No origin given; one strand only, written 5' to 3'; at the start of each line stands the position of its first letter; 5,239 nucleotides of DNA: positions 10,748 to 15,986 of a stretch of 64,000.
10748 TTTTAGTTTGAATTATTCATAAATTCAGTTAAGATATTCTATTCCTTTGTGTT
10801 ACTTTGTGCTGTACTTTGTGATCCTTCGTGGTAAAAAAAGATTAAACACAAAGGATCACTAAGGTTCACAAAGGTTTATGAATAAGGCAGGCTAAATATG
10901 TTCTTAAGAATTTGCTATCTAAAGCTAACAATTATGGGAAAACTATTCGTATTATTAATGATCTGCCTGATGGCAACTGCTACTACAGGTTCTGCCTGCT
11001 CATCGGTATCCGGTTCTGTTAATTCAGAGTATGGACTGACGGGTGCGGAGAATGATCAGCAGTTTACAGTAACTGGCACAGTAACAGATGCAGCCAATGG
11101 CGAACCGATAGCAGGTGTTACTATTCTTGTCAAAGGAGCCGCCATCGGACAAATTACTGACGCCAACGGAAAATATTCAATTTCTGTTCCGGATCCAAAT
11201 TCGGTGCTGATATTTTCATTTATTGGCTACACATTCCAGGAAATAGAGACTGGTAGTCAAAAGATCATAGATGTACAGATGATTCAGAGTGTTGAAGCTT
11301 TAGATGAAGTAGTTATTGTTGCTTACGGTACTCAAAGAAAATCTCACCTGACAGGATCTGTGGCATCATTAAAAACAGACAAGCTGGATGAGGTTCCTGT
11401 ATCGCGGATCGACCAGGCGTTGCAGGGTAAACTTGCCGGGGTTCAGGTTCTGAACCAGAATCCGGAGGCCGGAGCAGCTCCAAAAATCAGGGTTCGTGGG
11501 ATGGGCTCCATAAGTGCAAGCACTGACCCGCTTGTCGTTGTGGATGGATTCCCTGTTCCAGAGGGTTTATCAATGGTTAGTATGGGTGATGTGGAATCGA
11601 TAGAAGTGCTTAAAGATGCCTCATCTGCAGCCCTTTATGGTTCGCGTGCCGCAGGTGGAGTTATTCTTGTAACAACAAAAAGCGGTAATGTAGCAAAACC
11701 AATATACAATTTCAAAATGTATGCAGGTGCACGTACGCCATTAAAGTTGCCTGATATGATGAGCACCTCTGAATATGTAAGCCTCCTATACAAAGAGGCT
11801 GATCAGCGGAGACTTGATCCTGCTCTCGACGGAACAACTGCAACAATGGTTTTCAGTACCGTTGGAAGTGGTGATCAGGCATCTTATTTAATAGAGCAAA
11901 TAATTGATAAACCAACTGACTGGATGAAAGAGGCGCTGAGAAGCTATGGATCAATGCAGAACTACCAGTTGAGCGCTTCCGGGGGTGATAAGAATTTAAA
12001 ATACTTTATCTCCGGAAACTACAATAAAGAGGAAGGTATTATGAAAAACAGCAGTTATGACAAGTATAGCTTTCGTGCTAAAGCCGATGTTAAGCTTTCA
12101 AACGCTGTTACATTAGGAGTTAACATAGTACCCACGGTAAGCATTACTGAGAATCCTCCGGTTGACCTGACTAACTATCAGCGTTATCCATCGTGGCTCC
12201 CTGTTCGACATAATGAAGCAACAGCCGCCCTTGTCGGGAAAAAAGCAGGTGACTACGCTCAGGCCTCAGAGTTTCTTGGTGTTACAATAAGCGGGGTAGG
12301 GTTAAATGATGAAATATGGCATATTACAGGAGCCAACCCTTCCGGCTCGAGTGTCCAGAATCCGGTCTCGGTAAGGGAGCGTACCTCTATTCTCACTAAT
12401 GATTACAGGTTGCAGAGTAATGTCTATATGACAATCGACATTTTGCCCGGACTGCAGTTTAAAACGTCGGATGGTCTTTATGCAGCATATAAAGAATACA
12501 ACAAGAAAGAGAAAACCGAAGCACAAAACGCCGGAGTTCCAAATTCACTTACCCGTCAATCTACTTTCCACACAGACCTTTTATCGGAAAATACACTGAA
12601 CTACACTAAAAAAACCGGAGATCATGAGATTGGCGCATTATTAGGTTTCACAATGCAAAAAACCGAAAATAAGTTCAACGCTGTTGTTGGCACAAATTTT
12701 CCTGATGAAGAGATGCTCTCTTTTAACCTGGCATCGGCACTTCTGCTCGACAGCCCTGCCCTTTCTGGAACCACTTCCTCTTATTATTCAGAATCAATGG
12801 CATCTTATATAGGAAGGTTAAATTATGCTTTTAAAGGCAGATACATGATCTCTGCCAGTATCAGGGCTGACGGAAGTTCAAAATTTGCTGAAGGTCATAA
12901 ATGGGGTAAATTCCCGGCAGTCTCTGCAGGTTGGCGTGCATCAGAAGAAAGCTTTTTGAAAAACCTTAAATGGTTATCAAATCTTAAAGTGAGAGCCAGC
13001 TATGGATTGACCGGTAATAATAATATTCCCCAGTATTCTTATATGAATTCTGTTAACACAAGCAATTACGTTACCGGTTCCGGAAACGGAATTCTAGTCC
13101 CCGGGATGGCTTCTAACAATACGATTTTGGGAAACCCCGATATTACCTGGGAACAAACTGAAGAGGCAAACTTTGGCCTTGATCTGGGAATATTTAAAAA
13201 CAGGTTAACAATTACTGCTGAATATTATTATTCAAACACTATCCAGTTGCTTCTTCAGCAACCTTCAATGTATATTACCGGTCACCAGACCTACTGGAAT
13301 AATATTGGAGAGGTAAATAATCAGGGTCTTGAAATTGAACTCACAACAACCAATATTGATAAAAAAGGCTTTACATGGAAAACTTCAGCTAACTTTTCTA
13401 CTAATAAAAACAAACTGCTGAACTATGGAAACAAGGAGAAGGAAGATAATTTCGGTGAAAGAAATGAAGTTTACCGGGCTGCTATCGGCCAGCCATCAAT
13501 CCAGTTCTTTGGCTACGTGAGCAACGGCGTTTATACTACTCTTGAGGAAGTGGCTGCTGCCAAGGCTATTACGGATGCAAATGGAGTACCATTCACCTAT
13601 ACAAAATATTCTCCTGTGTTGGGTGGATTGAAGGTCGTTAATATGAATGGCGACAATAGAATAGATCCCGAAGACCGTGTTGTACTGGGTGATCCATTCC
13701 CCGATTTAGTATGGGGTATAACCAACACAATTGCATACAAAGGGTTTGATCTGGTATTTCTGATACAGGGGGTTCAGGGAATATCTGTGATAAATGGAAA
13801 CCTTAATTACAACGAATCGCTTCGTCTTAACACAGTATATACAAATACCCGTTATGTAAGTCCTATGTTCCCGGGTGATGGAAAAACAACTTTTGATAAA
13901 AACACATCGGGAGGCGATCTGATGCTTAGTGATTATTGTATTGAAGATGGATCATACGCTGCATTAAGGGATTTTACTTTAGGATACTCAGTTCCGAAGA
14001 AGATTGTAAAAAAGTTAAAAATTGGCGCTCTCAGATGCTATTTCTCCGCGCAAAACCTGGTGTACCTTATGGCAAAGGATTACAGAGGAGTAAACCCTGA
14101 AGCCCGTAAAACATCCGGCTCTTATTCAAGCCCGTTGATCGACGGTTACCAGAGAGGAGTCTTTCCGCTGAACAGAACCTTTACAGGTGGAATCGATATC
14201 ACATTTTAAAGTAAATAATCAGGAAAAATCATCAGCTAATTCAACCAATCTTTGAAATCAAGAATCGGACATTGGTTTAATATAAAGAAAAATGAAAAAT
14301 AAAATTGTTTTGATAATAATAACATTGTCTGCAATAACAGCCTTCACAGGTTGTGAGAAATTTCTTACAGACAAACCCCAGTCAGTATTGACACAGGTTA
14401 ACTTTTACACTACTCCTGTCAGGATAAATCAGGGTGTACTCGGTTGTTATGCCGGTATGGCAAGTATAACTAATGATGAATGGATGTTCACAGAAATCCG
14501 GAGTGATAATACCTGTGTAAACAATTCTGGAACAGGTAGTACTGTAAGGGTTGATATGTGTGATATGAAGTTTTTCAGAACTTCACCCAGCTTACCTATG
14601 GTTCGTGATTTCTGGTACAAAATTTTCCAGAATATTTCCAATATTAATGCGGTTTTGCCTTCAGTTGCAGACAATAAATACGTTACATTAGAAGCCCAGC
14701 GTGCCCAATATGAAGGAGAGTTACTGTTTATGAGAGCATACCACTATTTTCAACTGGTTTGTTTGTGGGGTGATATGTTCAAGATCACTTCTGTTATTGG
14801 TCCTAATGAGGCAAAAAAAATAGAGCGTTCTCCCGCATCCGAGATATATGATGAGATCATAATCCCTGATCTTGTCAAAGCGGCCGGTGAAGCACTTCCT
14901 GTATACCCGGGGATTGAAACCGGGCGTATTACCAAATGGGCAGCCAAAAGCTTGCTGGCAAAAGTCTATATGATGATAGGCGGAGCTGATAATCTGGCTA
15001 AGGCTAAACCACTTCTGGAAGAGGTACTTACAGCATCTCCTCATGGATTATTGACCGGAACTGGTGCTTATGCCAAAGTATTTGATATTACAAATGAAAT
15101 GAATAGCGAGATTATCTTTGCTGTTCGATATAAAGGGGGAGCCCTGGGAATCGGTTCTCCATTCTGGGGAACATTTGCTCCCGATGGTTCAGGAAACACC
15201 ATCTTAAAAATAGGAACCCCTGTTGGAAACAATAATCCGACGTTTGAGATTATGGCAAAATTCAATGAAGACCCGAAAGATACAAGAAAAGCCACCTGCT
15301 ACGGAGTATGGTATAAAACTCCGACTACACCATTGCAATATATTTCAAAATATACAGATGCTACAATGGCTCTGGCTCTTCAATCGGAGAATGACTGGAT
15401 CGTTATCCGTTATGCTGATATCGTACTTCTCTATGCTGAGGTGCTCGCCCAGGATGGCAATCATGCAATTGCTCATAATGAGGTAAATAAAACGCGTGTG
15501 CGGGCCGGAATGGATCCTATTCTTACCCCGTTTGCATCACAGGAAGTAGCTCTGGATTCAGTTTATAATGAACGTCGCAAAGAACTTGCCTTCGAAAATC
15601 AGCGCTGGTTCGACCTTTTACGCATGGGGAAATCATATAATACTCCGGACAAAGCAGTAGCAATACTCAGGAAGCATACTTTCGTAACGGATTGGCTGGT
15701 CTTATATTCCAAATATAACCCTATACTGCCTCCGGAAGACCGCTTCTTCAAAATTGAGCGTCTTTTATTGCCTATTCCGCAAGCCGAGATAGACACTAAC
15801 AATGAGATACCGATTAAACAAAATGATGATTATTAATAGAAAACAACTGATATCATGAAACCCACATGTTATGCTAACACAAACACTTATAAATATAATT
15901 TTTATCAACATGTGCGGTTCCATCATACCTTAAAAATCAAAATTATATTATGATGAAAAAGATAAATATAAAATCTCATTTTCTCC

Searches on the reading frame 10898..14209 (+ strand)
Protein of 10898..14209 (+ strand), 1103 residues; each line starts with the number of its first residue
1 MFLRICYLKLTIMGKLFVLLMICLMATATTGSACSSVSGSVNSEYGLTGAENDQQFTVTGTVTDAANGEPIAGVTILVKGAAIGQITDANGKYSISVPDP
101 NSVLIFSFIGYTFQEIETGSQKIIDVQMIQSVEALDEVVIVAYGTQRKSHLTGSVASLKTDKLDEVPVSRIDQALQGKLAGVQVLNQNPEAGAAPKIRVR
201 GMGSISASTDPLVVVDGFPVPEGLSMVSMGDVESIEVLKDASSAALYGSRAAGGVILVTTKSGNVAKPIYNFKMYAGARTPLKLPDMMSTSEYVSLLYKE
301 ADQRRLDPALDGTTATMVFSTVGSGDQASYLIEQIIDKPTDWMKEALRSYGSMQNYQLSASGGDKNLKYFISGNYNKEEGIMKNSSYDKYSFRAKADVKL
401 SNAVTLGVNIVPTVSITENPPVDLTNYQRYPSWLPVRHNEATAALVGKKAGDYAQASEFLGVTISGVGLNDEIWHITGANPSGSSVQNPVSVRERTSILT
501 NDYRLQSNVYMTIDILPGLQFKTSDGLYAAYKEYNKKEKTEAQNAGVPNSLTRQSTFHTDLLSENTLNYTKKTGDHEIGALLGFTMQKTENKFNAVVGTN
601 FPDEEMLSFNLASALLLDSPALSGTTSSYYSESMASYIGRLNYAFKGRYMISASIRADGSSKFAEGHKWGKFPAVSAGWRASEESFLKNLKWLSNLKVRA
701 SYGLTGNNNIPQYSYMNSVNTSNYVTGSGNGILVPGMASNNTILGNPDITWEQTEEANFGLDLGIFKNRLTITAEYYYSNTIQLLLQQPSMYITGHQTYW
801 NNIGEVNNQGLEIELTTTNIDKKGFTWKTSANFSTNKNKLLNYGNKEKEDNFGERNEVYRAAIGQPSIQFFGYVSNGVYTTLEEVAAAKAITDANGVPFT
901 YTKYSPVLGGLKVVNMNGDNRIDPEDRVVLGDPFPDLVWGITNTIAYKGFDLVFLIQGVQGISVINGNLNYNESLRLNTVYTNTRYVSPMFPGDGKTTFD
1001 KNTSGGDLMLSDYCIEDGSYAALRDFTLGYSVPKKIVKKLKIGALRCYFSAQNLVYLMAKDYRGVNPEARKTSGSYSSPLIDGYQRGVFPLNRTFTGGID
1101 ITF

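Call 5: search_protein_families(library=pfam, proteins=[window:10898-14209:+], max_evalue=0.001)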
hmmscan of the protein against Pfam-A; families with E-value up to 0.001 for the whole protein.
window:10898-14209:+ (1103 aa): 3 families
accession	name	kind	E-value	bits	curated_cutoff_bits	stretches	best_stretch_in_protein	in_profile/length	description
PF07715.20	Plug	-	6.7e-21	75.2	23.9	1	148-255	2-107/107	TonB-dependent Receptor Plug Domain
PF13715.12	CarbopepD_reg_2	-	3.6e-18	65.8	32.2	1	58-140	1-88/88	CarboxypepD_reg-like domain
PF13620.12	CarboxypepD_reg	-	1.3e-10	41.9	32.3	1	57-119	1-72/82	Carboxypeptidase regulatory-like domain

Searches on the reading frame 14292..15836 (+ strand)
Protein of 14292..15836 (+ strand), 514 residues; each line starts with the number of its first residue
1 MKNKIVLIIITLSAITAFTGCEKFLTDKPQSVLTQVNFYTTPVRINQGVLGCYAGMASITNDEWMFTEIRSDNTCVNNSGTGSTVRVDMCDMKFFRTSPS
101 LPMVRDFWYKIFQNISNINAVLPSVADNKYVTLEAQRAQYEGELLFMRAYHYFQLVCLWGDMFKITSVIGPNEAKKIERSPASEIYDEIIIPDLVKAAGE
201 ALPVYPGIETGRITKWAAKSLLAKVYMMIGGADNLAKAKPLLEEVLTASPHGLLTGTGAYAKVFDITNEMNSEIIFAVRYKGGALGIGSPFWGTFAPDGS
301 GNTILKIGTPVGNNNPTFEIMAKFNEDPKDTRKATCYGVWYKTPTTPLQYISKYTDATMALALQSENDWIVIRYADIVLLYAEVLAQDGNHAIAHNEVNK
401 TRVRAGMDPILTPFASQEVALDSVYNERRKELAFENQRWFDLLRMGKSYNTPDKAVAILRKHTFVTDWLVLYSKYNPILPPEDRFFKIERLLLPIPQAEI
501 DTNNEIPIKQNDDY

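Call 5: search_protein_families(library=pfam, proteins=[window:14292-15836:+], max_evalue=0.001)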
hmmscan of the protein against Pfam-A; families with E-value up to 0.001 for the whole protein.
window:14292-15836:+ (514 aa): 2 families
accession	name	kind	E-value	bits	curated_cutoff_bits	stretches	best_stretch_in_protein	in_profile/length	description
PF07980.17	SusD_RagB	-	1.1e-28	101.2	23.1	1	293-512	85-295/297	SusD family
PF14322.12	SusD-like_3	-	2.8e-21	77.1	27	1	24-227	2-191/191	Starch-binding associating with outer membrane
